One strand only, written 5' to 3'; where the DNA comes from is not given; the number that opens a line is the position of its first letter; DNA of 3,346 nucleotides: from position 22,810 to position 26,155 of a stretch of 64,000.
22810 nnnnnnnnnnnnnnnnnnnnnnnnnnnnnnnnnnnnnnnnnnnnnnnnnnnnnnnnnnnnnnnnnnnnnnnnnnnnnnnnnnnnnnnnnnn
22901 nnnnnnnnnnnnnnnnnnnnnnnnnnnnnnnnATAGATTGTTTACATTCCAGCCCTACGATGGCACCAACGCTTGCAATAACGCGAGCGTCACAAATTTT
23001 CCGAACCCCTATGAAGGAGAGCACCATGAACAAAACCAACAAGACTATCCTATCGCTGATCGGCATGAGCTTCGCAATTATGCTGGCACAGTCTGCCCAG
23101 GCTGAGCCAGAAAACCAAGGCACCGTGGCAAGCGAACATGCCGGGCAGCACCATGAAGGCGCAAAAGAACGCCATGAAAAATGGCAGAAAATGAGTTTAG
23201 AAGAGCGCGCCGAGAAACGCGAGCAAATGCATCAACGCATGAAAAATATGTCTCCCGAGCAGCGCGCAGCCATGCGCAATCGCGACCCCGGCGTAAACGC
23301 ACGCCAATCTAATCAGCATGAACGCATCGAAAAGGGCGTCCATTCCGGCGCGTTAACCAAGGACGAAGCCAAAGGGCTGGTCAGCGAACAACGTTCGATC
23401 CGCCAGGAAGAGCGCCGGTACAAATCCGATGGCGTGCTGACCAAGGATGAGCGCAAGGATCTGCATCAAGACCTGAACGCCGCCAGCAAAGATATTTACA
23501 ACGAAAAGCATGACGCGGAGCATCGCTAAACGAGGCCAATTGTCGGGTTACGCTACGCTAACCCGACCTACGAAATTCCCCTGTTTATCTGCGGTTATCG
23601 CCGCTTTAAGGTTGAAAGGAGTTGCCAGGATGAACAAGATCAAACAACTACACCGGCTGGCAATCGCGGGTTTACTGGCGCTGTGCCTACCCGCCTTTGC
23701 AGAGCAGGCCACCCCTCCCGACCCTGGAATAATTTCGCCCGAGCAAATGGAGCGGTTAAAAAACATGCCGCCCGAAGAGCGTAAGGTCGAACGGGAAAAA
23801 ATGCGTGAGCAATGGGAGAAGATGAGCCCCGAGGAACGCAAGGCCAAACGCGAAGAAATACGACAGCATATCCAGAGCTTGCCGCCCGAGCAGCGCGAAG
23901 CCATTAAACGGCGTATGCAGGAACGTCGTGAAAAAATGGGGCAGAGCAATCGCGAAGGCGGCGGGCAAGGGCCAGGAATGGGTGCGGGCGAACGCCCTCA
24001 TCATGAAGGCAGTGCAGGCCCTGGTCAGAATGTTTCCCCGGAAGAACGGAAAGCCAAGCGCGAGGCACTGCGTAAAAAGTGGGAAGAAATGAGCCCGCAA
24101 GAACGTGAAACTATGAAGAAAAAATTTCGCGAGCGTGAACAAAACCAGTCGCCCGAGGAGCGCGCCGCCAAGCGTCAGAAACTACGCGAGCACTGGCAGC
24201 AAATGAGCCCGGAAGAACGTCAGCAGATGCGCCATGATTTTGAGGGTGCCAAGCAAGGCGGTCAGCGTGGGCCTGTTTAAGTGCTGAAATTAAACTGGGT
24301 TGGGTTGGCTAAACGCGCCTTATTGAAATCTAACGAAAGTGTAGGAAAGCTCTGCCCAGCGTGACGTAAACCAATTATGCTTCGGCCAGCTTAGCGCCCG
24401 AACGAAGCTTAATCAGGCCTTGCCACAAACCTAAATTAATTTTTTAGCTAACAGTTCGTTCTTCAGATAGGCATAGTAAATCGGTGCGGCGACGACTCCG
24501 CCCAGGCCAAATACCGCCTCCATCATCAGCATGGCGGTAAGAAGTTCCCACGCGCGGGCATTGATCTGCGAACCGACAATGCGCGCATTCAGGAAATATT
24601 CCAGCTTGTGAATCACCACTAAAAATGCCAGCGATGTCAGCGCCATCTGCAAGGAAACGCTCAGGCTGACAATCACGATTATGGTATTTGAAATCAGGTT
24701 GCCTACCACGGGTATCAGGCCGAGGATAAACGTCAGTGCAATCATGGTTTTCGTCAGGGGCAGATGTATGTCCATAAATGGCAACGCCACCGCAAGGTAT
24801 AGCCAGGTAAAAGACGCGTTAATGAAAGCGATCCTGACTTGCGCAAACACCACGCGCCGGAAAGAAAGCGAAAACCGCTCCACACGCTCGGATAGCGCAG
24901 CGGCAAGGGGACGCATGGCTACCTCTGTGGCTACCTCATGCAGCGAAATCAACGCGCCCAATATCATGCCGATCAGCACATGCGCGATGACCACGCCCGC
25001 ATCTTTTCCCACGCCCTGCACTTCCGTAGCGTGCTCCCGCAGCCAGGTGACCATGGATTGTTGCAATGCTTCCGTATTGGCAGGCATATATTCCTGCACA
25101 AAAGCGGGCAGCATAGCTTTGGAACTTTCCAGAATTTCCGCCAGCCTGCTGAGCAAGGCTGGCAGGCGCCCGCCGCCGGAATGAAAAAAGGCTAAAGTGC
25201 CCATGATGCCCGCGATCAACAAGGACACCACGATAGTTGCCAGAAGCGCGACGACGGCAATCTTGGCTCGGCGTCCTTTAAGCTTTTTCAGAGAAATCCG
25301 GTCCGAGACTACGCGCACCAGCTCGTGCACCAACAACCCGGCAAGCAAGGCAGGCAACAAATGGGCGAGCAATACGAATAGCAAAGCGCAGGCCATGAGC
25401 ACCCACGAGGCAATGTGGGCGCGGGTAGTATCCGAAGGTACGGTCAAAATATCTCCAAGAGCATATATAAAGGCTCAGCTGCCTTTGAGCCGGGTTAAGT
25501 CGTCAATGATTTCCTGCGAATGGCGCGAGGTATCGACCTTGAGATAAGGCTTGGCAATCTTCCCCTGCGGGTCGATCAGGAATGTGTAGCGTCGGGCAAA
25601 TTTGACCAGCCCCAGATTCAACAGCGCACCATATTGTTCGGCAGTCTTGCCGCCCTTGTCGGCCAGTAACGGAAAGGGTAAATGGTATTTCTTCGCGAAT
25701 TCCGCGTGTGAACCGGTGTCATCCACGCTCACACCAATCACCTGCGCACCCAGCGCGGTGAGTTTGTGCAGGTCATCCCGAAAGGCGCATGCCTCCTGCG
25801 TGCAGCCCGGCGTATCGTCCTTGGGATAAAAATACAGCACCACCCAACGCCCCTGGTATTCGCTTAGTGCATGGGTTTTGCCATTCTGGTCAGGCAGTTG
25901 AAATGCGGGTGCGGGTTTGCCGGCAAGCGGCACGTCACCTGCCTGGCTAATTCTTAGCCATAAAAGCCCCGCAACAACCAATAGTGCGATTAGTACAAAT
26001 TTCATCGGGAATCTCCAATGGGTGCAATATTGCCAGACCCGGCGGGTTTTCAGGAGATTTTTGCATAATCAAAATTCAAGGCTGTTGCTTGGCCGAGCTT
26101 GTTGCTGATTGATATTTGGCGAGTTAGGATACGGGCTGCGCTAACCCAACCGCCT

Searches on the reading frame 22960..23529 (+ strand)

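Call 11: search_protein_families(library=ncbifam, max_evalue=1e-10, proteins=[window:22960-23529:+])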
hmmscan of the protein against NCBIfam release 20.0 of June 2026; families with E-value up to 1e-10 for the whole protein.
window:22960-23529:+ (189 aa): 0 families

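Call 46: search_protein_families(library=pfam, max_evalue=0.01, proteins=[window:22960-23529:+])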
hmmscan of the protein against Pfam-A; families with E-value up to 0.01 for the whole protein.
window:22960-23529:+ (189 aa): 1 family
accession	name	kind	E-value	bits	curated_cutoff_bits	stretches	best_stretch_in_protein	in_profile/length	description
PF11304.13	DUF3106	-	0.0095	16.8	24.3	1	64-108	44-87/104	Protein of unknown function (DUF3106)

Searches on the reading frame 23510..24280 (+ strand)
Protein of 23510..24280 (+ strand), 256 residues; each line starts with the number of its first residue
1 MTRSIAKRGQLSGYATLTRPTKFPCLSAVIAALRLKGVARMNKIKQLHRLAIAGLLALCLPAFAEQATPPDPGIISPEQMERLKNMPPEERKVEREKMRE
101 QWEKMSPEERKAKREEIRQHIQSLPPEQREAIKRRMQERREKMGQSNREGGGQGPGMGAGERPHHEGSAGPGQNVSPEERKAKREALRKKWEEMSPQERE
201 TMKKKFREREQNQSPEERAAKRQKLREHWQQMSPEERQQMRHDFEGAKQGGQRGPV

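Call 11: search_protein_families(library=ncbifam, max_evalue=1e-10, proteins=[window:23510-24280:+])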
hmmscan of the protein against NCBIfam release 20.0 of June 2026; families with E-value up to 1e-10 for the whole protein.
window:23510-24280:+ (256 aa): 0 families

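Call 46: search_protein_families(library=pfam, max_evalue=0.01, proteins=[window:23510-24280:+])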
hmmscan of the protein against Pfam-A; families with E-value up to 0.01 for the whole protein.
window:23510-24280:+ (256 aa): 3 families
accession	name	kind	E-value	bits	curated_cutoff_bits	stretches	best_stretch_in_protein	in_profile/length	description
PF11304.13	DUF3106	-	5.1e-12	46.6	24.3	2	79-139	33-91/104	Protein of unknown function (DUF3106)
PF13801.11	Metal_resist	-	1.3e-05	25.8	29.2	0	50-119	5-77/125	Heavy-metal resistance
PF06518.16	DUF1104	-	0.0059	17.3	25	0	82-122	32-76/92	Protein of unknown function (DUF1104)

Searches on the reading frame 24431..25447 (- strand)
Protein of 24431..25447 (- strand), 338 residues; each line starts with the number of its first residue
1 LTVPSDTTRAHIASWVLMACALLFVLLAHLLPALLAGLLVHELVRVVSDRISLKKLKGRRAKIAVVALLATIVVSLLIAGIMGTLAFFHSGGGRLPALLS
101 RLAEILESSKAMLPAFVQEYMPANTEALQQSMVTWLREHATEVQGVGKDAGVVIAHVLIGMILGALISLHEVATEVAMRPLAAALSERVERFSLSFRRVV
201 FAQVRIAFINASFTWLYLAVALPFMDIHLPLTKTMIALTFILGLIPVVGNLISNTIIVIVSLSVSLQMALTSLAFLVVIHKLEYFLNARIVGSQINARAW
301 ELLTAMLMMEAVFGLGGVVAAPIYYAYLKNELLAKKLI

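Call 8: search_protein_families(library=ncbifam, proteins=[window:24431-25447:-])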
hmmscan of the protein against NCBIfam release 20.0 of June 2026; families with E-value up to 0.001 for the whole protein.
window:24431-25447:- (338 aa): 0 families

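Call 46: search_protein_families(library=pfam, max_evalue=0.01, proteins=[window:24431-25447:-])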
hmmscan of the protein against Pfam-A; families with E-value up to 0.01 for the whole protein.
window:24431-25447:- (338 aa): 1 family
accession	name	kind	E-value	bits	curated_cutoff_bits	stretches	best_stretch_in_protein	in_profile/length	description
PF01594.21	AI-2E_transport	-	3.4e-12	46.6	34.3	1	13-330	5-321/327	AI-2E family transporter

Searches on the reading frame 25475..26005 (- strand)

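Call 8: search_protein_families(library=ncbifam, proteins=[window:25475-26005:-])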
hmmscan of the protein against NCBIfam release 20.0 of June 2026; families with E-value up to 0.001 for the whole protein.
window:25475-26005:- (176 aa): 12 families
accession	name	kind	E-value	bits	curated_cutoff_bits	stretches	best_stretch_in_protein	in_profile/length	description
NF053650.1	PerredPrxQDein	equivalog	1.1e-46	158.5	260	1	33-171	2-143/148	thioredoxin-dependent peroxiredoxin PrxQ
NF006960.0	PRK09437.1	equivalog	3.2e-32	111.6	140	1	28-171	6-153/156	thioredoxin-dependent thiol peroxidase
NF009668.0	PRK13189.1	equivalog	7.3e-23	81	211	1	23-172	7-162/224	peroxiredoxin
NF040737.1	peroxi_PrxU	equivalog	6.5e-20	71.8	270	1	28-167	38-186/233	thioredoxin-dependent peroxiredoxin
NF009670.0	PRK13191.1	equivalog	1.1e-17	64.2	374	1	23-170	4-157/215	putative peroxiredoxin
NF009669.0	PRK13190.1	equivalog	1e-16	60.8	261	1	29-168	6-149/203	putative peroxiredoxin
NF002854.0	PRK03147.1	subfamily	4.8e-15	55.9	170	1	14-166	24-168/176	thiol-disulfide oxidoreductase ResA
NF010122.0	PRK13599.1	equivalog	3.5e-14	52.8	456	1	29-173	10-160/220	peroxiredoxin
TIGR03137.1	AhpC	equivalog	5e-13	49.2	272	1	48-168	27-150/187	alkyl hydroperoxide reductase subunit C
NF001808.0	PRK00522.1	equivalog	1e-06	28.3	123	1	19-151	11-144/167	thiol peroxidase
NF041054.1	WAxxUGC_long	equivalog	4.2e-05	23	300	1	26-127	78-179/354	ResA-like WAxxUGC motif-containing protein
NF011576.0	PRK15000.1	subfamily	0.00011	22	301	1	51-104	33-86/200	peroxiredoxin C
